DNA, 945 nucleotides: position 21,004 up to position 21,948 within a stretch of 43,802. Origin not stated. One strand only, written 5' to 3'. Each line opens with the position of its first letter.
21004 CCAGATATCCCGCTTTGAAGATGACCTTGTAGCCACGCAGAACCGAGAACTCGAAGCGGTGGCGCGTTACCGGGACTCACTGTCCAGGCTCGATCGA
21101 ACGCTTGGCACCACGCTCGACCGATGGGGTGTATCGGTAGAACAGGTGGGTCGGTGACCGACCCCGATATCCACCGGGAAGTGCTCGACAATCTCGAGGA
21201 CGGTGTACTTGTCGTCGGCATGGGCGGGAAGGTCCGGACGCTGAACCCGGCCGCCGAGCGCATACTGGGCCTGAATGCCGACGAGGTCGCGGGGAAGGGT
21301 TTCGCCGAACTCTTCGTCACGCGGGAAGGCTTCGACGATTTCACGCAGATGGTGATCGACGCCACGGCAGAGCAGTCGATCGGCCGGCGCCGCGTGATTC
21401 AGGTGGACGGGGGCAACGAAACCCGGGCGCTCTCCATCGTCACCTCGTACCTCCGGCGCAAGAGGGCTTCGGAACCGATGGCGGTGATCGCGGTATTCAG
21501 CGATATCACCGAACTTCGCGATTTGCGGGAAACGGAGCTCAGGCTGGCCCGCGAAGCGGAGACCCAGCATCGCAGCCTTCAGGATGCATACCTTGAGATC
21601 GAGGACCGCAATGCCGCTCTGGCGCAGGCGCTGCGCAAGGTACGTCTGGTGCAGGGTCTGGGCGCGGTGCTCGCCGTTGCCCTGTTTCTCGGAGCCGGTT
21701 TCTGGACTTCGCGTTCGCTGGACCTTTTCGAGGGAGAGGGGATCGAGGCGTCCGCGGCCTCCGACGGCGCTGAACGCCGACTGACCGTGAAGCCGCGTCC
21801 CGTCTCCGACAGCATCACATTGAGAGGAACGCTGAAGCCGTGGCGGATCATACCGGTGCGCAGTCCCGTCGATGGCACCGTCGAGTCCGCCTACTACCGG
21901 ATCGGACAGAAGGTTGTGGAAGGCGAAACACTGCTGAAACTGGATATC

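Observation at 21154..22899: PAS domain fused to the cytoplasmic N-terminus of a MacA/HlyD-type membrane-fusion protein, conserved in both paralogs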

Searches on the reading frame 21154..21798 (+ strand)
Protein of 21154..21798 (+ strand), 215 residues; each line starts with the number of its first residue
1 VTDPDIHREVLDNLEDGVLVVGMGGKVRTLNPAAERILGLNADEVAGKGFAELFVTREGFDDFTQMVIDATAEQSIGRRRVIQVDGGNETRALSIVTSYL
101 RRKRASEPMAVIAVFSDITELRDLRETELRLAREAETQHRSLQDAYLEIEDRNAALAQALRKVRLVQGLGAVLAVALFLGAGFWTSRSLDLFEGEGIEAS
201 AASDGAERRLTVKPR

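Call 17: find_homologous_proteins(query=window:21154-21696:+, max_evalue=0.001)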
Query window:21154-21696:+ (181 aa): 21 proteins with E <= 0.001 among 918 candidates.
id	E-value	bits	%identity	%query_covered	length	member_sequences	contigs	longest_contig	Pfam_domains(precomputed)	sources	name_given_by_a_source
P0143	3.6e-70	253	73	96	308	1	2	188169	PF13188.14,PF01740.27,PF08448.17,PF00989.32,PF13466.13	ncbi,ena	-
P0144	2.0e-65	238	67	99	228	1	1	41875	PF13188.14,PF08448.17,PF00989.32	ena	-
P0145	9.8e-60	219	66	91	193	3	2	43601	PF13426.14,PF13188.14,PF08448.17,PF00989.32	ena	-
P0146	1.3e-56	209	60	100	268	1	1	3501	PF13188.14,PF08448.17,PF00989.32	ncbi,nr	ncbi:MAG: PAS domain-containing protein, partial [Chloroflexi bacterium]|nr:PAS domain-containing pr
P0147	4.2e-46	175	63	80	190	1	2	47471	PF13188.14,PF08448.17,PF00989.32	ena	-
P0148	1.1e-41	161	47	100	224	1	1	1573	PF13188.14,PF08448.17,PF00989.32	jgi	-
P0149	2.6e-40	156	48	100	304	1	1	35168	PF13426.14,PF13188.14,PF08448.17,PF00989.32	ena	-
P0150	1.5e-37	147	55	78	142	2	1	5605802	PF13426.14,PF13188.14,PF08448.17,PF00989.32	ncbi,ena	-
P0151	3.1e-37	146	45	97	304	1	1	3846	PF13426.14,PF08448.17,PF00989.32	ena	-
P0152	2.0e-35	140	51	86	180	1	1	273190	PF13188.14,PF08448.17,PF00989.32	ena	-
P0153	1.5e-34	137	49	85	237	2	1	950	PF13188.14,PF12860.14,PF00989.32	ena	-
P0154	4.0e-33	133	68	52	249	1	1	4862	PF13426.14,PF13188.14,PF08448.17,PF00989.32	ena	-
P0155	1.0e-31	128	65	52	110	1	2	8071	PF13426.14,PF13188.14,PF08448.17,PF00989.32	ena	-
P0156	1.1e-31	128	53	76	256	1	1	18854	-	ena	-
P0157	5.4e-27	113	77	39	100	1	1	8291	PF13188.14,PF08448.17,PF00989.32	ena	-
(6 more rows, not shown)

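Call 27: search_solved_structures(query=A3, max_evalue=0.01, show_alignments=2)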
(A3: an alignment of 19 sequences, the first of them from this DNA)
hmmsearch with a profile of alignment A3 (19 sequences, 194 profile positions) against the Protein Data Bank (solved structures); distinct sequences matched with E-value up to 0.01: 7.
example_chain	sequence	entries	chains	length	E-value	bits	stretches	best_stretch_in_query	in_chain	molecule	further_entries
4mn5_A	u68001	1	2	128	0.00085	22.3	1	9-60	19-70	Sensor protein kinase WalK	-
7duc_A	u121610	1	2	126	0.0012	21.8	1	9-60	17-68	Sensor protein kinase WalK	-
4mn6_A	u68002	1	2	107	0.0013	21.7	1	9-60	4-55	Sensor protein kinase WalK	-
4i5s_A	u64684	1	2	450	0.0028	20.6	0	9-50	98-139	Putative histidine kinase CovS; VicK-like protein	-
4lrx_C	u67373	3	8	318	0.0039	20.2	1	9-55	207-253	PTS-dependent dihydroxyacetone kinase operon regulatory protein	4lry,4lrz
1d06_A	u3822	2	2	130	0.0054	19.7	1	8-55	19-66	nitrogen fixation regulatory protein fixL | FIXL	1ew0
5xgb_A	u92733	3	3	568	0.0083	19.1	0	11-92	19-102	Uncharacterized protein | Uncharacterized protein PA0861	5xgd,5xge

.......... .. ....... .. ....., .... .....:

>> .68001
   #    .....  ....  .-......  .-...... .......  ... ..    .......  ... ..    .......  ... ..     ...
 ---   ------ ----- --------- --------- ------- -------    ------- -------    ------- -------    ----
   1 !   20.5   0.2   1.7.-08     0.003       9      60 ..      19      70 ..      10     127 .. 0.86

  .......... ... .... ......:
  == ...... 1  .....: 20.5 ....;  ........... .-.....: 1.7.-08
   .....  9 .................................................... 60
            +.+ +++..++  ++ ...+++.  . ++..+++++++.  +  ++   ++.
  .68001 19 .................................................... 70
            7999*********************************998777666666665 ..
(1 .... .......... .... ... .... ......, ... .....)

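Call 34: search_protein_representatives(alignment_id=A3)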
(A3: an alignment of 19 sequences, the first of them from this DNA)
Query: 19 sequences, 194 profile positions. Proteins with E-value up to 0.001 (for the whole library): 30719; up to 1e-10: 2495; up to 1e-30: 124. The best 150 are listed.
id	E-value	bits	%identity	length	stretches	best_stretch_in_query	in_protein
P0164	4.2e-111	385.6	-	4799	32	16-138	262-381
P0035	1.1e-97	341.7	-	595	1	1-194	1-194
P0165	2.8e-89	314.4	-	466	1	1-194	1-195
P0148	1.1e-86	305.8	-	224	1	2-193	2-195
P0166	6.3e-86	303.4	-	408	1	3-194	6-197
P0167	5.1e-79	280.9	-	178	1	1-176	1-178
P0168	7.6e-79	280.3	-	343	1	1-190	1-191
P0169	1.3e-75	269.8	-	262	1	2-168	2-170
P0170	9.2e-74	263.7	-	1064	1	2-194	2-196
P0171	4.5e-67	241.9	-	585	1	1-191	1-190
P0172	3.0e-65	235.9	-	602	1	6-192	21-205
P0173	6.8e-65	234.8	-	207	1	3-152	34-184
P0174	4.1e-63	229.0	-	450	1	4-192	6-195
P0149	6.6e-63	228.3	-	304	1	3-192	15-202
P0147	1.4e-62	227.2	-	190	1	1-145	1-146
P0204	4.6e-45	170.1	-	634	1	6-189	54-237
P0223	1.8e-40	155.1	-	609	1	4-189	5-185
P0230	1.5e-39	152.1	-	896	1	9-189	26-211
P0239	2.0e-37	145.2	-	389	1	6-189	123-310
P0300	3.1e-28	115.2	-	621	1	10-187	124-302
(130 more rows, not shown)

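Call 38: predict_structure(alignment_id=A3)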
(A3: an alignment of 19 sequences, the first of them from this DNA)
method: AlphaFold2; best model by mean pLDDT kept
length: 192 residues; sequences in the alignment: 19
mean_pLDDT: 82.5   pTM: 0.57
mean pLDDT of the five models: 82.5, 81.5, 81.1, 73.8, 67.5
residues with pLDDT >= 90: 52; 70-90: 117; 50-70: 20; < 50: 3
segments of 3 or more residues with pLDDT < 50: 1-3
pLDDT, mean of each block of 10 residues (from residue 1): 55 84 83 86 81 76 82 72 79 84 70 87 88 92 93 92 93 94 79 58
secondary structure, 60 per line:
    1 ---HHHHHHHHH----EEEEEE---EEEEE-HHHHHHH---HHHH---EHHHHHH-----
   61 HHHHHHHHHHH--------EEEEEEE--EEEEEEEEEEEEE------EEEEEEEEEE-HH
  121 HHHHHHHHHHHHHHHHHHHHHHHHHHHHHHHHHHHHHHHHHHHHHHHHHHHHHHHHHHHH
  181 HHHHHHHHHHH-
elements in order: H4-12 E17-22 E26-30 H32-38 H42-45 H50-55 H61-71 E80-86 E89-101 E108-117 H119-191

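Call 42: fold_search(model_id=the predicted structure, library=pdb)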
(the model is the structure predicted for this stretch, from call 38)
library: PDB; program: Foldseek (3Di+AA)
matches with E <= 10: 1098; with E <= 0.001: 383
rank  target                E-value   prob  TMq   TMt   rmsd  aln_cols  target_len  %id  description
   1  9a5d_A                2.3e-08  1.00  0.50  0.18   4.4       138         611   17  Integrative model of WALK-YYCH by crosslinking MS and deep learning (released 2024-09-18)
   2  7r5n_A                8.6e-08  1.00  0.51  0.64   4.6       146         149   25  Crystal structure of the full-length short LOV protein PF5-LOV from Pseudomonas fluorescens (dark state) (released 2023-08-23)
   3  7r5n_B                1.0e-07  1.00  0.48  0.59   5.4       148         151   23  Crystal structure of the full-length short LOV protein PF5-LOV from Pseudomonas fluorescens (dark state) (released 2023-08-23)
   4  8js5_G                1.1e-07  1.00  0.51  0.41   4.3       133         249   19  Dimeric PAS domains of oxygen sensor FixL with ferric unliganded heme (released 2024-06-26)
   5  7a6p_A                2.7e-07  1.00  0.53  0.65   4.5       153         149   21  Structural determinants underlying the adduct lifetime in a short LOV protein PpSB2-LOV (released 2021-03-10)
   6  8js5_B                3.1e-07  1.00  0.51  0.40   4.4       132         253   18  Dimeric PAS domains of oxygen sensor FixL with ferric unliganded heme (released 2024-06-26)
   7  5xgb                  3.2e-07  1.00  0.49  0.18   5.0       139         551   24  Crystal structure of the PAS-GGDEF-EAL domain of PA0861 from Pseudomonas aeruginosa (released 2017-12-20)
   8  7yx0_C                3.2e-07  1.00  0.52  0.63   4.9       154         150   24  Crystal structure of the full-length short LOV protein SBW25-LOV from Pseudomonas fluorescens (light state) (released 2023-05-24)
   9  7yx0_A                3.2e-07  1.00  0.48  0.54   5.3       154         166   24  Crystal structure of the full-length short LOV protein SBW25-LOV from Pseudomonas fluorescens (light state) (released 2023-05-24)
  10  8js5_C                4.1e-07  1.00  0.48  0.37   4.6       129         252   19  Dimeric PAS domains of oxygen sensor FixL with ferric unliganded heme (released 2024-06-26)
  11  7r4s_C                4.3e-07  1.00  0.48  0.65   4.6       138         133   20  Crystal structure of PpSB1-LOV-I48T mutant (dark state) (released 2022-12-21)
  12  8js5_F                5.1e-07  1.00  0.51  0.40   4.2       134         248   19  Dimeric PAS domains of oxygen sensor FixL with ferric unliganded heme (released 2024-06-26)
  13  8js6_E                5.1e-07  1.00  0.50  0.40   4.2       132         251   18  Dimeric PAS domains of oxygen sensor FixL in complex with cyanide-bound ferric heme (released 2024-06-26)
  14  5luv_B                5.7e-07  1.00  0.48  0.61   4.5       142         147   20  Short LOV protein W619_1 in apo-state (released 2017-02-22)
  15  5xgd                  6.4e-07  1.00  0.50  0.19   4.8       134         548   23  Crystal structure of the PAS-GGDEF-EAL domain of PA0861 from Pseudomonas aeruginosa in complex with GTP (released 2017-12-20)
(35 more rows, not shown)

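Call 44: find_encoding_contigs(protein=P0223, flank=8000, max_places=2)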
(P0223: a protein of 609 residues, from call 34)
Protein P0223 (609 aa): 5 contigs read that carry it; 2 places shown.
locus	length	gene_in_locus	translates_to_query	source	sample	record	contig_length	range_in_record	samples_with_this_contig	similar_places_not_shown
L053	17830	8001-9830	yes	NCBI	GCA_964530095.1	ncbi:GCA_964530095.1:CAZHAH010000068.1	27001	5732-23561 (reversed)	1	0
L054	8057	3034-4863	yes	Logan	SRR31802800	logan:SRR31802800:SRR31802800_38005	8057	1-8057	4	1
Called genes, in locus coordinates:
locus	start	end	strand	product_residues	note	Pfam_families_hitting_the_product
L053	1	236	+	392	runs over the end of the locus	PF01676:Metalloenzyme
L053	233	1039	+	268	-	PF01048:PNP_UDP_1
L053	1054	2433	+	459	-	PF02885:Glycos_trans_3N, PF00591:Glycos_transf_3, PF07831:PYNP_C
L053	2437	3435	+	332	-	PF00383:dCMP_cyt_deam_1, PF08211:dCMP_cyt_deam_2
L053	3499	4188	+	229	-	PF01791:DeoC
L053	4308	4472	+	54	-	-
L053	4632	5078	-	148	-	-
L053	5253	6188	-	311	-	PF00211:Guanylate_cyc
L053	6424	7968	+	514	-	PF02321:OEP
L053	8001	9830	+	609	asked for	PF00989:PAS, PF12860:PAS_7 (faint), PF13188:PAS_8, PF13426:PAS_9, PF25917:BSH_RND (weak), PF25954:Beta-barrel_RND_2 (faint), PF25990:Beta-barrel_YknX, PF26002:Beta-barrel_AprE (weak), +2 more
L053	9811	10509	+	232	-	PF00005:ABC_tran, PF13304:AAA_21 (faint)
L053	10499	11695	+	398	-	PF12704:MacB_PCD, PF02687:FtsX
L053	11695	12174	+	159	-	-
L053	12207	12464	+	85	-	-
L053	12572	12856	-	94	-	-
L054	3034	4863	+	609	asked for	PF00989:PAS, PF12860:PAS_7 (faint), PF13188:PAS_8, PF13426:PAS_9, PF25917:BSH_RND (weak), PF25954:Beta-barrel_RND_2 (faint), PF25990:Beta-barrel_YknX, PF26002:Beta-barrel_AprE (weak), +2 more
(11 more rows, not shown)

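Call 53: search_protein_families(library=pfam, proteins=[P0170, P0230, P0300, P0204, P0239, P0143], max_evalue=0.001)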
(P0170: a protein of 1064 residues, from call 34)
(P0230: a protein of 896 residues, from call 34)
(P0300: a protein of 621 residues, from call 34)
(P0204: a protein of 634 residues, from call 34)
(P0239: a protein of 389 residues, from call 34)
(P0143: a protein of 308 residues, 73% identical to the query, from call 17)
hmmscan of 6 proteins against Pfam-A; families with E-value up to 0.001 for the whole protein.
P0170 (1064 aa): 6 families
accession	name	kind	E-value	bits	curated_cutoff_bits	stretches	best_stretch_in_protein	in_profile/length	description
PF12704.14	MacB_PCD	-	4.2e-24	86.4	27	1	641-857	1-205/207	MacB-like periplasmic core domain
PF13437.12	HlyD_3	-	1.9e-17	64.4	22.2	1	406-518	2-106/106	HlyD family secretion protein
PF16576.10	HlyD_D23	-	2.3e-13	50.3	30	1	243-485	19-185/214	Barrel-sandwich domain of CusB or HlyD membrane-fusion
PF13533.13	Biotin_lipoyl_2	-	3.6e-08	33.5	29.8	1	245-275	2-32/32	Biotin-lipoyl like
PF00989.32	PAS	-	3.8e-07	30.5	22.6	1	11-106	5-100/113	PAS fold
PF08448.16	PAS_4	-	1.9e-06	28.5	23.1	1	13-126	1-109/110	PAS fold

P0230 (896 aa): 3 families
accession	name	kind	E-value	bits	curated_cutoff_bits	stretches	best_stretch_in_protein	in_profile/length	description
PF00989.32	PAS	-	9.8e-08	32.4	22.6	1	23-118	2-97/113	PAS fold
PF13533.13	Biotin_lipoyl_2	-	1.6e-05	25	29.8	1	262-291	3-32/32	Biotin-lipoyl like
PF00364.28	Biotin_lipoyl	-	0.00036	20.7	22.1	1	260-290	43-73/73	Biotin-requiring enzyme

P0300 (621 aa): 6 families
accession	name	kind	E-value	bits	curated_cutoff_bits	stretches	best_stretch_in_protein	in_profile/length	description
PF00027.35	cNMP_binding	-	6e-17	61.8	27.5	1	15-95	4-88/89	Cyclic nucleotide-binding domain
PF16576.10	HlyD_D23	-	2.2e-16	60.2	30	1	350-525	19-190/214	Barrel-sandwich domain of CusB or HlyD membrane-fusion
PF13437.12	HlyD_3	-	6.2e-10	40.2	22.2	1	441-531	1-89/106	HlyD family secretion protein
PF08448.16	PAS_4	-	6e-05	23.7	23.1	1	125-239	1-109/110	PAS fold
PF13188.13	PAS_8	-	0.00012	22.2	21.8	1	121-158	3-40/65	PAS domain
PF12860.13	PAS_7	-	0.00014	22.4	27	1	125-238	1-110/115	PAS fold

P0204 (634 aa): 8 families
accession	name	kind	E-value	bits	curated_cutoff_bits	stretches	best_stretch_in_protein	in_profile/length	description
PF16576.10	HlyD_D23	-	5.5e-13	49.1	30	1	278-528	15-186/214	Barrel-sandwich domain of CusB or HlyD membrane-fusion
PF13437.12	HlyD_3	-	2e-12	48.2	22.2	1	444-535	2-85/106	HlyD family secretion protein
PF00989.32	PAS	-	3.5e-09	37.1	22.6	1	55-149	3-97/113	PAS fold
PF13426.13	PAS_9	-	3.8e-07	30.8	27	1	65-170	3-103/103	PAS domain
PF13533.13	Biotin_lipoyl_2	-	7.9e-07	29.2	29.8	1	284-314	2-32/32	Biotin-lipoyl like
PF13188.13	PAS_8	-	9e-06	25.9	21.8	1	55-103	3-52/65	PAS domain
PF08448.16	PAS_4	-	1.6e-05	25.6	23.1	1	60-170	2-107/110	PAS fold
PF00364.28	Biotin_lipoyl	-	6.5e-05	23.1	22.1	0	285-313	45-73/73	Biotin-requiring enzyme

P0239 (389 aa): 5 families
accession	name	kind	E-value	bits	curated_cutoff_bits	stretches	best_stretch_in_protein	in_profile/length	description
PF00027.35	cNMP_binding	-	1.6e-15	57.3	27.5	1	17-95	3-85/89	Cyclic nucleotide-binding domain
PF13426.13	PAS_9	-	3.1e-11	43.9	27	1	132-243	1-103/103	PAS domain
PF13188.13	PAS_8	-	2e-07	31.1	21.8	1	124-180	3-57/65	PAS domain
PF00989.32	PAS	-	7.2e-07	29.7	22.6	1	124-241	3-113/113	PAS fold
PF08448.16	PAS_4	-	1.9e-06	28.5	23.1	1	128-243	1-107/110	PAS fold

P0143 (308 aa): 6 families
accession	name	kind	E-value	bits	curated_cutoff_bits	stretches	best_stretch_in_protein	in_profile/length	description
PF01740.26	STAS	-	8.3e-17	61.3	22.6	1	200-296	7-104/106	STAS domain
PF13466.11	STAS_2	-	3.9e-15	56.2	29.2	1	206-285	1-79/80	STAS domain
PF08448.16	PAS_4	-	4.3e-08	33.8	23.1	1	11-127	1-110/110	PAS fold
PF13188.13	PAS_8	-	1.8e-07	31.2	21.8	1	8-58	4-55/65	PAS domain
PF00989.32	PAS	-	1.1e-06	29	22.6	1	8-102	4-97/113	PAS fold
PF13426.13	PAS_9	-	4.8e-05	24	27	1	16-124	2-103/103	PAS domain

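Call 57: search_dna_similar(query=window:21154-21798:+, collection=plasmids, mode=protein, max_evalue=0.001, max_rows=15)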
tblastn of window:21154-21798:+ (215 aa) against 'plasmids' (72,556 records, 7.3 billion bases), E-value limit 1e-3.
Records with a match: 6; places in all: 6; records where one place covers at least 80% of the query: 0.
Best place of each record, by identity: <60% 6.
By first word of the organism name: Escherichia 4; Azospirillum 1; Rhizobium 1.
By predicted mobility (MOB-suite, as given by PLSDB): non-mobilizable 3; mobilizable 2; conjugative 1.
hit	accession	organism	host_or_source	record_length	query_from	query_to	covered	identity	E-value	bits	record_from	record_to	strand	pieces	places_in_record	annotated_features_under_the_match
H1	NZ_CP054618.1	Azospirillum oryzae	cell culture,soil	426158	9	114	49%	32.1%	2e-5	52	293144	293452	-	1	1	atoS: two-component system sensor histidine kinase AtoS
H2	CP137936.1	Escherichia coli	Homo sapiens,other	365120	10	118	51%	29.4%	7e-4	47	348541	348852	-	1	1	atoS: two-component system sensor histidine kinase AtoS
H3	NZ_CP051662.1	Escherichia coli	Homo sapiens,cell culture,urine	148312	10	118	51%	29.4%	7e-4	47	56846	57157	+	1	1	atoS: two-component system sensor histidine kinase AtoS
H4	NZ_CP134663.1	Escherichia coli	Larus michahellis,bacteria,cloaca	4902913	10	118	51%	29.4%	7e-4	47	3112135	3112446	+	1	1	none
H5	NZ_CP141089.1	Escherichia coli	Homo sapiens,Infected Human Urine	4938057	10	118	51%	29.4%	7e-4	47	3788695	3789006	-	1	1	none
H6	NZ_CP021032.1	Rhizobium sp. NXC14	Phaseolus vulgaris,cell culture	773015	10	82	34%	33.3%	1e-4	50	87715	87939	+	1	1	PAS domain S-box protein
